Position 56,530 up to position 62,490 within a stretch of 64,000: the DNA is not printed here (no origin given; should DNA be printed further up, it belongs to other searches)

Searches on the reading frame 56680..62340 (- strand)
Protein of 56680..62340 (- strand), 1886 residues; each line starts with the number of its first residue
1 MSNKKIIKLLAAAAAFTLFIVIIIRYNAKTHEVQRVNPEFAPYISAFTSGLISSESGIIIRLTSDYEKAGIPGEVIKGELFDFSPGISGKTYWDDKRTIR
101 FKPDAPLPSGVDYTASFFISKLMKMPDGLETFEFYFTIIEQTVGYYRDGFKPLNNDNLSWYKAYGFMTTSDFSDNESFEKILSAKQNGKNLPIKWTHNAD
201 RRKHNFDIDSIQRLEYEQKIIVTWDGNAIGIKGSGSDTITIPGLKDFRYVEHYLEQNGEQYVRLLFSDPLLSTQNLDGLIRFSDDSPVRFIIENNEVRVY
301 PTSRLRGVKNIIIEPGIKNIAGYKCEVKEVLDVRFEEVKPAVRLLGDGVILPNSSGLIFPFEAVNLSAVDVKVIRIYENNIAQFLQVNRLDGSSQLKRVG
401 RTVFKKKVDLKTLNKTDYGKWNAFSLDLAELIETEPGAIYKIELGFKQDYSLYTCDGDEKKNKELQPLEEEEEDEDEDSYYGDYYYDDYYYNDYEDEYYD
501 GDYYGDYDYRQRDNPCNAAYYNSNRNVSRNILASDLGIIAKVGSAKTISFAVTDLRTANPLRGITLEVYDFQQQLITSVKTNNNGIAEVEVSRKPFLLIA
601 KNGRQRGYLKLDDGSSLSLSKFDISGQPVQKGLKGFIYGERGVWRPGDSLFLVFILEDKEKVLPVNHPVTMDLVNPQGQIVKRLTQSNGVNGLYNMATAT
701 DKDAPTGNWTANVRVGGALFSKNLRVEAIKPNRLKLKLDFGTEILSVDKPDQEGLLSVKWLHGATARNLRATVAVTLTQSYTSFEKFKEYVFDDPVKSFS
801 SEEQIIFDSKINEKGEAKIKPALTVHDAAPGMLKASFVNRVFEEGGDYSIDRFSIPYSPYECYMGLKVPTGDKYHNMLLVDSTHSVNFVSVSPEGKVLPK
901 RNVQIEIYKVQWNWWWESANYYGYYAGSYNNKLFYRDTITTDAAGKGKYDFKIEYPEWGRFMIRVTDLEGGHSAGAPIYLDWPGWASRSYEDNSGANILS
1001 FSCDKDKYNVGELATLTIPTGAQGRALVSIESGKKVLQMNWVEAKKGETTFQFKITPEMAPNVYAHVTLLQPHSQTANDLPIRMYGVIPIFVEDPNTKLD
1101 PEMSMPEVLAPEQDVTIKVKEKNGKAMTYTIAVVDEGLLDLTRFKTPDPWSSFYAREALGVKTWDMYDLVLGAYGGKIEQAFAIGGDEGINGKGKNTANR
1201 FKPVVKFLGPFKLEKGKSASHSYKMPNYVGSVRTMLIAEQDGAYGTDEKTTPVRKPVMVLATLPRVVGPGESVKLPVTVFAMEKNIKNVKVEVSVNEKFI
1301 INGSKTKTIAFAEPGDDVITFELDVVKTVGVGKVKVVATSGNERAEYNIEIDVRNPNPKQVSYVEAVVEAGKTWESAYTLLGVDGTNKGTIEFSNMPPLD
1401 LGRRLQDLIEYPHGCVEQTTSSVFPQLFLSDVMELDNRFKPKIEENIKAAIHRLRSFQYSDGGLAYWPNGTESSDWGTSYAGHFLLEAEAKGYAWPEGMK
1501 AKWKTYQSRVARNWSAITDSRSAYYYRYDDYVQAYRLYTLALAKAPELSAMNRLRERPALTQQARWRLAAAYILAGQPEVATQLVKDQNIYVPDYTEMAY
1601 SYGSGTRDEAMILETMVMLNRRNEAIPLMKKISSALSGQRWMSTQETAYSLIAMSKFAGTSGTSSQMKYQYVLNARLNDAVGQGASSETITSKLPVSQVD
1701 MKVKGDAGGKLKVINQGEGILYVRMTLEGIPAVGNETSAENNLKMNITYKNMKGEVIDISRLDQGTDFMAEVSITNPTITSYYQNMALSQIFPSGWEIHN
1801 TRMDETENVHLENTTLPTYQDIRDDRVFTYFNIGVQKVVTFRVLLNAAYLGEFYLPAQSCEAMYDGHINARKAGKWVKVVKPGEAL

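Call 85: search_protein_families(library=pfam, proteins=[window:56680-62340:-], max_evalue=0.00001)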
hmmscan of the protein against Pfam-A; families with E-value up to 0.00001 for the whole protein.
window:56680-62340:- (1886 aa): 8 families
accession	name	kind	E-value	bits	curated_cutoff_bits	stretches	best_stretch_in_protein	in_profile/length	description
PF07703.20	A2M_BRD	-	3e-23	83.1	22.7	1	1000-1141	2-140/140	Alpha-2-macroglobulin bait region domain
PF17962.7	bMG6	-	4.4e-18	65.9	23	1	869-982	4-112/112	Bacterial macroglobulin domain 6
PF11974.14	bMG3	-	1e-17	64.4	34.9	1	533-628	1-102/103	Bacterial alpha-2-macroglobulin MG3 domain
PF01835.25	MG2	-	3e-16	60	32.8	1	634-726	1-96/96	MG2 domain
PF17973.7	bMG10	-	4.1e-11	43.6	26.2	1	1750-1865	9-129/131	Bacterial Alpha-2-macroglobulin MG10 domain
PF17972.7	bMG5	-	1.1e-10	42.4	26.5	1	733-846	2-114/127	Bacterial Alpha-2-macroglobulin MG5 domain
PF00207.28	A2M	-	2e-09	37.6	21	1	1214-1292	10-91/92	Alpha-2-macroglobulin family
PF07678.20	TED_complement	-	6.9e-06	25.8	22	0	1404-1490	18-107/312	A-macroglobulin TED domain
